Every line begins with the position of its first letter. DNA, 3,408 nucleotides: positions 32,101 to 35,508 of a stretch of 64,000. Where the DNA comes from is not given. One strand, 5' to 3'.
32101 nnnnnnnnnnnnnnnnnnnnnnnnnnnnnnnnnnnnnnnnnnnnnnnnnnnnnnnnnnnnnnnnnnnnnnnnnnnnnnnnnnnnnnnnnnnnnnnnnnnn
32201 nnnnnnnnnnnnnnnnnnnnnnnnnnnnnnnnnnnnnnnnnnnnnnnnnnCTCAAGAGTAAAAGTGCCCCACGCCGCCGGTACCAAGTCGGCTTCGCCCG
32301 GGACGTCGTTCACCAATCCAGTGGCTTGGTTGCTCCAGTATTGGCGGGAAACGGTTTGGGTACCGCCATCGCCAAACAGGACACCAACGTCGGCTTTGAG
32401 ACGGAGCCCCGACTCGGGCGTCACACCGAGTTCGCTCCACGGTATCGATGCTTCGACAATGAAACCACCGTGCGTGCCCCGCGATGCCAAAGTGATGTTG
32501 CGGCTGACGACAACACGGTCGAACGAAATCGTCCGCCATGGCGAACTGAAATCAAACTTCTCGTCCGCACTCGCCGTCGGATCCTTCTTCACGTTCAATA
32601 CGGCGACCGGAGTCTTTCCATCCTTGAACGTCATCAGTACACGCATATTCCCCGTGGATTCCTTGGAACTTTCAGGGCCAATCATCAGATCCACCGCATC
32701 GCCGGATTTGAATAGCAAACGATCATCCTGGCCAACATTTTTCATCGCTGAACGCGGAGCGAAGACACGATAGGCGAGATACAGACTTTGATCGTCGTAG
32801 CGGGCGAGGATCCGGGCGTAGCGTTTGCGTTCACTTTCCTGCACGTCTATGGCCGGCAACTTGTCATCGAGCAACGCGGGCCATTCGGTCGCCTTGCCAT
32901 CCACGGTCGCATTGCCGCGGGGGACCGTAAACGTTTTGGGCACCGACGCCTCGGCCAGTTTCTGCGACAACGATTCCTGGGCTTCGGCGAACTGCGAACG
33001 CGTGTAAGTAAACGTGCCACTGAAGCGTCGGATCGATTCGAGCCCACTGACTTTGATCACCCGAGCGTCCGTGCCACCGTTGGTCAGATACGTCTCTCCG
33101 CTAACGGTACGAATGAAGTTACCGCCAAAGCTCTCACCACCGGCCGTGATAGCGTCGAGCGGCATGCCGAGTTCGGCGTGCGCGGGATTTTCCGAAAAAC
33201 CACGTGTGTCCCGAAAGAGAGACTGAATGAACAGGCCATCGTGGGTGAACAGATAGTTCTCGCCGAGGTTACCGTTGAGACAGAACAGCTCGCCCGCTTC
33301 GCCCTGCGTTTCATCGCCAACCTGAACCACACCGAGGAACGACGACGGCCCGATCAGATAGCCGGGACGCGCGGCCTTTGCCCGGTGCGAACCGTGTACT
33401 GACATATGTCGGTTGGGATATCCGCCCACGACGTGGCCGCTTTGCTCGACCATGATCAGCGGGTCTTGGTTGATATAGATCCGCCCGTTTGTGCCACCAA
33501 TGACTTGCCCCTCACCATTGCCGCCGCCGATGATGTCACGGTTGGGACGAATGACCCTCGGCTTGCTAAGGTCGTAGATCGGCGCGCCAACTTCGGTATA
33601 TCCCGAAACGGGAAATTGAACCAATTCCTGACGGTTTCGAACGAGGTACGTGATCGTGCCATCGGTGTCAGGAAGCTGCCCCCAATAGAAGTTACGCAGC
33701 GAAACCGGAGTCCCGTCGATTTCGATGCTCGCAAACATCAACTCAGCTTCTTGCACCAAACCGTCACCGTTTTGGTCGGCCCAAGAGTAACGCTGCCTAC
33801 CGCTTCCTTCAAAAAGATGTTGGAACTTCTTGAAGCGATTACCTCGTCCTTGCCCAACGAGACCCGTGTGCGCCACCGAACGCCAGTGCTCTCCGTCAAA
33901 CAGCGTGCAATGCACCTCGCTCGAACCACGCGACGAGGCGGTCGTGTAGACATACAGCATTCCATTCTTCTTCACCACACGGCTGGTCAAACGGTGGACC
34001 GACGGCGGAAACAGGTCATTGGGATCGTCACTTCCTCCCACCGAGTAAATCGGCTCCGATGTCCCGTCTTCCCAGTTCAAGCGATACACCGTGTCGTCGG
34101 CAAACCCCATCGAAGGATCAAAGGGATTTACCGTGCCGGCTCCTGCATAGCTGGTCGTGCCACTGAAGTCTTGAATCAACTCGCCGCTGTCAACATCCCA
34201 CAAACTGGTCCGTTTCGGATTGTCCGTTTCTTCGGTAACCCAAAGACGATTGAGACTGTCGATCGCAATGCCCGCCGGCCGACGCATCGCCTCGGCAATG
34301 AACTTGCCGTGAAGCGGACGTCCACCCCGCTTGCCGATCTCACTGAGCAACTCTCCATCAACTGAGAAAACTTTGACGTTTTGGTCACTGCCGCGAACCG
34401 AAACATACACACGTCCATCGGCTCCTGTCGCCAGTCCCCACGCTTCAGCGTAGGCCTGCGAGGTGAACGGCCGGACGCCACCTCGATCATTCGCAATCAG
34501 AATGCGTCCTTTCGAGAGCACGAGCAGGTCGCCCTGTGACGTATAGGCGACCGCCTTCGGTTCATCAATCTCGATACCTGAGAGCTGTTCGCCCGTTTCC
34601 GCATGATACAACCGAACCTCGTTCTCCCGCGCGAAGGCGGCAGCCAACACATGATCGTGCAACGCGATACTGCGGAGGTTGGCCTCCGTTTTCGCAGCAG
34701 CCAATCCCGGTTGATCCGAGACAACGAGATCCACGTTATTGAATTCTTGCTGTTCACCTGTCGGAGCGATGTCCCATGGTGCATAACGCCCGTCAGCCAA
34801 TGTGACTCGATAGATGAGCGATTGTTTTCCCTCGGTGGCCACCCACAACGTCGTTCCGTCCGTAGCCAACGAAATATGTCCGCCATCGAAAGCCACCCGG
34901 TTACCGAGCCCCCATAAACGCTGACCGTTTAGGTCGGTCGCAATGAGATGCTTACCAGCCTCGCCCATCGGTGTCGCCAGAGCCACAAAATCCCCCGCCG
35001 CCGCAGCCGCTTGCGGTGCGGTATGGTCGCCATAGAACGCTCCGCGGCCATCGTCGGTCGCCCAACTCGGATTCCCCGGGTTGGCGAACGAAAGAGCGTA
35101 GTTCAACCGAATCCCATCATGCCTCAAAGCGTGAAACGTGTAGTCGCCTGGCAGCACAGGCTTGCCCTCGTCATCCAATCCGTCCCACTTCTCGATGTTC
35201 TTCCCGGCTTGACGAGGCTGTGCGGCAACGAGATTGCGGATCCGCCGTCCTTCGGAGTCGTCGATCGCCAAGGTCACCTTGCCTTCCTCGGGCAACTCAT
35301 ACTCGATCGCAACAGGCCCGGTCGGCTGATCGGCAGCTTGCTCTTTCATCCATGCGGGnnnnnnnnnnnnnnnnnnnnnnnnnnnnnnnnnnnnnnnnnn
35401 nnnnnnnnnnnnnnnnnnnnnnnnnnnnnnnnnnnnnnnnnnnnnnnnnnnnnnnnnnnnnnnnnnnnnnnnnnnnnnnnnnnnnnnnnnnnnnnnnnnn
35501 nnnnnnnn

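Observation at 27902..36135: Tandem ~1300/1440-aa paralogues: candidate new polysaccharide-active enzyme family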

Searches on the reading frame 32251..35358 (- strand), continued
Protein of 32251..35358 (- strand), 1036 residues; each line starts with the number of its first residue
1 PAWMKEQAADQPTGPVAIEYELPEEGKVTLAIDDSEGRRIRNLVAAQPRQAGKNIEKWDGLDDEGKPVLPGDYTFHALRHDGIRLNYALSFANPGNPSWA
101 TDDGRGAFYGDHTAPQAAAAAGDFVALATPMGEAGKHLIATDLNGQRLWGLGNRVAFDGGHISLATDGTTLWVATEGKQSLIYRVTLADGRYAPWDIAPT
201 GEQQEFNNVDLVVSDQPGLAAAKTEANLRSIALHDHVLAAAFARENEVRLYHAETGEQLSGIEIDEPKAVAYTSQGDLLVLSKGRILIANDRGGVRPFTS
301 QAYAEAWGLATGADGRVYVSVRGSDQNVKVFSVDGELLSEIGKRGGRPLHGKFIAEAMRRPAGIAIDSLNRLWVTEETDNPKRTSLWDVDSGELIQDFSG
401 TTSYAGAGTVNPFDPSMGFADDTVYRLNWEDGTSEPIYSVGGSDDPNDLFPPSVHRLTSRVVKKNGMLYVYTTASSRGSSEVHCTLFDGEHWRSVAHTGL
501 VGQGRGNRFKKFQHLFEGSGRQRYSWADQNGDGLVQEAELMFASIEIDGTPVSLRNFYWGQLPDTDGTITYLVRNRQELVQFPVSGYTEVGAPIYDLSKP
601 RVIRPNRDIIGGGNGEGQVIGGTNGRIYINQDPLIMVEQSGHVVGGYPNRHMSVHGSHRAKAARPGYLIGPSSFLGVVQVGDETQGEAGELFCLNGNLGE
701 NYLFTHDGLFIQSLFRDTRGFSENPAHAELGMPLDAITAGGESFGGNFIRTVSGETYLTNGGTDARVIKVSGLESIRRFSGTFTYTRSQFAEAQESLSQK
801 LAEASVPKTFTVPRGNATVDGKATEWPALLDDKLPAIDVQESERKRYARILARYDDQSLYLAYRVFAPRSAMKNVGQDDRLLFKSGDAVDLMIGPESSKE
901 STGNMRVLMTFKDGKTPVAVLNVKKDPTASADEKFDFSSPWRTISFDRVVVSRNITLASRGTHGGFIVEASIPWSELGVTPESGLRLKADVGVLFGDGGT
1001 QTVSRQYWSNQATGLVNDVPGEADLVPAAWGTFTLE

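Call 90: search_protein_families(library=ncbifam, proteins=[L018:4102-6087:-], max_evalue=0.001)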
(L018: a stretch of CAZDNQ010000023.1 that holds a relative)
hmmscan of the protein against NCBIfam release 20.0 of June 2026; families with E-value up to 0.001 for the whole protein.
L018:4102-6087:- (661 aa): 0 families

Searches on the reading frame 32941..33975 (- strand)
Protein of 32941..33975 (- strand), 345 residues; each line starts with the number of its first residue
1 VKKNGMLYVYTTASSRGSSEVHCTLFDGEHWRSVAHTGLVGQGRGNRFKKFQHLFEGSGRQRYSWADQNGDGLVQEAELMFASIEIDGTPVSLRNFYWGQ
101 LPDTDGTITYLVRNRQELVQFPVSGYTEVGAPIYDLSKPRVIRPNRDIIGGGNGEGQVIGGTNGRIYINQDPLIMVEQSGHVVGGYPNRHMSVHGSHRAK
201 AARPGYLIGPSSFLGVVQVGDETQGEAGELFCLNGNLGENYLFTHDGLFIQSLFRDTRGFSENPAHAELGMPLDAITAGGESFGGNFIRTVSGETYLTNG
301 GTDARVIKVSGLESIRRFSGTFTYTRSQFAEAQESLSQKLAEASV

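Call 45: search_protein_families(library=pfam, proteins=[window:32941-33975:-], max_evalue=10)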
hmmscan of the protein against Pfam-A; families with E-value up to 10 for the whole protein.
window:32941-33975:- (345 aa): 0 families

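Call 51: search_protein_representatives(protein=window:32941-33975:-)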
Query: 345 residues. Proteins with E-value up to 0.001 (for the whole library): 740; up to 1e-10: 424; up to 1e-30: 22. The best 150 are listed.
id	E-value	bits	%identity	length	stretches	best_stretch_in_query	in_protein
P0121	3.9e-134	463.7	62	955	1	3-343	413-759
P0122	1.8e-103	362.8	52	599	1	4-343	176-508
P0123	3.1e-100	352.2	50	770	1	11-342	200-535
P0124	5.2e-92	325.1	55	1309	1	49-343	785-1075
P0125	4.4e-71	256.3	64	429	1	147-336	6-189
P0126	5.7e-63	229.7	45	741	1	5-341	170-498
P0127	6.1e-61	223.0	44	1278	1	5-336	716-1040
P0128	1.5e-53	198.7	56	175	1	62-238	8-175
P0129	6.6e-44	167.0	39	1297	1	35-337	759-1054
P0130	1.2e-41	159.5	39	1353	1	62-343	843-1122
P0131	6.1e-41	157.2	38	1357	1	24-318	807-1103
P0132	3.8e-37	144.7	40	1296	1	43-338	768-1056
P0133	1.2e-36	143.1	36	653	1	60-344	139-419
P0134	5.6e-35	137.6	38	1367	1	60-336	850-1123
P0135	2.0e-34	135.8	37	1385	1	61-334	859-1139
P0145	1.2e-29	120.1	32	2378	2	59-316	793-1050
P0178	6.8e-24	101.2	34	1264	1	62-340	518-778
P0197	1.6e-22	96.7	34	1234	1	65-324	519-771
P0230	6.9e-21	91.3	36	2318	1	119-331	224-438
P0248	4.0e-20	88.8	34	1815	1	64-319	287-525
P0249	4.2e-20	88.7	37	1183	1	65-320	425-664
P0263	1.3e-19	87.1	31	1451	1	59-336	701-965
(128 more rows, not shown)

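Call 52: search_protein_families(library=pfam, proteins=[P0230, P0248, P0178, P0249, P0197, P0263], max_evalue=0.001)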
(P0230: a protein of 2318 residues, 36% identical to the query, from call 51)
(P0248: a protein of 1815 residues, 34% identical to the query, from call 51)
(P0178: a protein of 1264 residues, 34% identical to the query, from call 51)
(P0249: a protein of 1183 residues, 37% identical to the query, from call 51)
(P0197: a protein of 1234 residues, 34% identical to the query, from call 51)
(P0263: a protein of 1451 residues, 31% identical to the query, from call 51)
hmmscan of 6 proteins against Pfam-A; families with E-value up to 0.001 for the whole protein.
P0230 (2318 aa): 5 families
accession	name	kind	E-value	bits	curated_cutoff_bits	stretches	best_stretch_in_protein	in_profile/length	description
PF05345.18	He_PIG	-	2.6e-159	518.6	24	16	1299-1376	9-96/96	Putative Ig domain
PF22352.2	K319L-like_PKD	-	1.5e-22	79.8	27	0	1581-1639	27-84/84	K319L-like, PKD domain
PF24908.1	Ig_SIBA-E_2nd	-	6e-19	68.8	27.8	0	1417-1461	41-86/117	Integrin beta-like protein A-E, second Ig-like domain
PF17963.7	Big_9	-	1.1e-08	36.3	23.6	0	1216-1286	14-89/89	Bacterial Ig domain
PF07495.19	Y_Y_Y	-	2.8e-07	30.8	26.6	0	1965-1995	33-63/65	Y_Y_Y domain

P0248 (1815 aa): 5 families
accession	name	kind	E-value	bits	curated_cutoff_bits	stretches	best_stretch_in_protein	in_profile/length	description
PF17963.7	Big_9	-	3.7e-73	242.9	23.6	5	1291-1376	1-89/89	Bacterial Ig domain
PF17892.7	Cadherin_5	-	1.5e-46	156.6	26.5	5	1200-1288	1-98/98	Cadherin-like domain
PF17803.7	Cadherin_4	-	1.9e-45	153.6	25.1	6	1191-1250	1-65/71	Bacterial cadherin-like domain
PF17957.7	Big_7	-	3.2e-20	73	24.1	2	1564-1632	1-70/70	Bacterial Ig domain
PF16184.11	Cadherin_3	-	2.6e-10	40.7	25.5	0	1174-1197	83-106/106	Cadherin-like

P0178 (1264 aa): 2 families
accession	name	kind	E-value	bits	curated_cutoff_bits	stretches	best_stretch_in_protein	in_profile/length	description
PF13860.13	FlgD_ig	-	3.2e-08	33.9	27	1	46-94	24-71/79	FlgD Ig-like domain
PF08450.18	SGL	-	1.4e-05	25.3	26.3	0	286-402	114-219/246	SMP-30/Gluconolactonase/LRE-like region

P0249 (1183 aa): 3 families
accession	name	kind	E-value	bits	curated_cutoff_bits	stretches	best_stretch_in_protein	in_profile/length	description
PF01436.27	NHL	-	8.8e-08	32.3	20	0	245-263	2-20/28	NHL repeat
PF07691.17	PA14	-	3e-05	24.3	24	1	1002-1120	31-144/147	PA14 domain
PF13449.12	Phytase-like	-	3.4e-05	24.3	27.6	1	197-261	74-141/284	Esterase-like activity of phytase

P0197 (1234 aa): 1 family
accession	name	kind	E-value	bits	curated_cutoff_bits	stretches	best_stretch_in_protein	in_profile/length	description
PF13860.13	FlgD_ig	-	2.6e-05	24.5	27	1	46-92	25-70/79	FlgD Ig-like domain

P0263 (1451 aa): 1 family
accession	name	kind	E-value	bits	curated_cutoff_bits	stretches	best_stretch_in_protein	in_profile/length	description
PF13860.13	FlgD_ig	-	9.3e-09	35.6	27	1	215-278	8-71/79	FlgD Ig-like domain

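Call 53: predict_structure(alignment_id=A2)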
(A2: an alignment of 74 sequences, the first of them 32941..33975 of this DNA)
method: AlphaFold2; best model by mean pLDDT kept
length: 345 residues; sequences in the alignment: 74
mean_pLDDT: 88.6   pTM: 0.86
mean pLDDT of the five models: 88.6, 88.1, 87.3, 86.2, 85.5
residues with pLDDT >= 90: 212; 70-90: 106; 50-70: 26; < 50: 1
segments of 3 or more residues with pLDDT < 50: none
pLDDT, mean of each block of 10 residues (from residue 1): 90 85 94 96 82 91 97 96 98 94 96 97 97 98 93 90 95 96 91 85 81 92 94 87 93 70 66 56 84 91 83 89 85 84 76
secondary structure, 60 per line:
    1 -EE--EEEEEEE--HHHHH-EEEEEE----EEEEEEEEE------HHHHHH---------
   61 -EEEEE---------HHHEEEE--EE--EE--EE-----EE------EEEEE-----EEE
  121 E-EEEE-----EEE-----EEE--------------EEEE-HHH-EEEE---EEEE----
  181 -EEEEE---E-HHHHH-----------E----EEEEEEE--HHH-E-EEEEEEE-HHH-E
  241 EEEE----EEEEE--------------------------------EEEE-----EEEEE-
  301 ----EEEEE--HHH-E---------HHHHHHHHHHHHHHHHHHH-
elements in order: E6-12 H15-19 E21-26 E31-39 H46-51 E62-66 E79-82 E108-112 E118-121 E123-126 E132-134 E140-142 E157-160 E166-169 E173-176 E182-186 H192-196 E213-219 E228-234 E240-244 E249-253 E286-289 E295-299 E305-309 H326-344

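Call 55: fold_search(model_id=the predicted structure, library=pdb)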
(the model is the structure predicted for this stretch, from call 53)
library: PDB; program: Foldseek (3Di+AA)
matches with E <= 10: 753; with E <= 0.001: 17
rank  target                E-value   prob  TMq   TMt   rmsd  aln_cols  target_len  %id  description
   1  3hxj_A                1.1e-04  1.00  0.25  0.27  15.0       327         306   12  Crystal Structure of Pyrrolo-quinoline quinone (PQQ_DH) from Methanococcus maripaludis, Northeast Structural Genomics  (released 2009-08-25)
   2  8pra_A                2.3e-04  1.00  0.26  0.49   9.0       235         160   13  The structure of v13Bagel4 (released 2024-07-24)
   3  3hxj_B                3.4e-04  1.00  0.28  0.32  15.2       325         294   12  Crystal Structure of Pyrrolo-quinoline quinone (PQQ_DH) from Methanococcus maripaludis, Northeast Structural Genomics  (released 2009-08-25)
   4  6tjh_A                3.9e-04  1.00  0.28  0.27  12.3       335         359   13  Crystal structure of the computationally designed Cake9 protein (released 2020-05-06)
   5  7qrv_A                4.6e-04  0.99  0.30  0.35  10.9       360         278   10  Crystal structure of NHL domain of TRIM2 (full C-terminal) (released 2022-05-04)
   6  7evf                  4.8e-04  1.00  0.34  0.32   9.7       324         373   12  Plant growth-promoting factor YxaL mutant from Bacillus velezensis - T175W/S213G/W215A (released 2022-01-12)
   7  3fvz                  4.8e-04  1.00  0.35  0.37  10.7       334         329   14  Structure of Peptidyl-alpha-hydroxyglycine alpha-Amidating Lyase (PAL) (released 2009-09-01)
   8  6d69                  5.4e-04  1.00  0.33  0.37   8.8       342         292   14  Crystal Structure of the NHL Repeat Region of D. melanogaster Thin (released 2019-04-24)
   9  7big_A                6.6e-04  0.99  0.30  0.34  12.1       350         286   10  Crystal structure of v13WRAP-T, a 7-bladed designer protein (released 2021-09-22)
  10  3hxj_D                7.0e-04  1.00  0.30  0.34  13.7       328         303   12  Crystal Structure of Pyrrolo-quinoline quinone (PQQ_DH) from Methanococcus maripaludis, Northeast Structural Genomics  (released 2009-08-25)
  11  6r60_A                7.3e-04  1.00  0.28  0.44   9.7       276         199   10  asymmetric antiparallel assembly of two 5-bladed beta-propeller fragments (released 2019-11-13)
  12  8hmc_A                7.3e-04  0.85  0.23  0.14  16.0       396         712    8  base module state 1 of Tetrahymena IFT-A (released 2023-06-14)
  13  7qrv_B                8.1e-04  0.99  0.31  0.36  10.7       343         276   11  Crystal structure of NHL domain of TRIM2 (full C-terminal) (released 2022-05-04)
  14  6klr_A                8.1e-04  0.93  0.26  0.29  14.7       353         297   10  Crystal structure of human WIPI3 in complex with the WIR-peptide from ATG2A (released 2020-04-29)
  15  6gxs_B                8.6e-04  1.00  0.33  0.31   9.6       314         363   10  Crystal structure of CV39L lectin from Chromobacterium violaceum at 1.8 A resolution (released 2019-12-04)
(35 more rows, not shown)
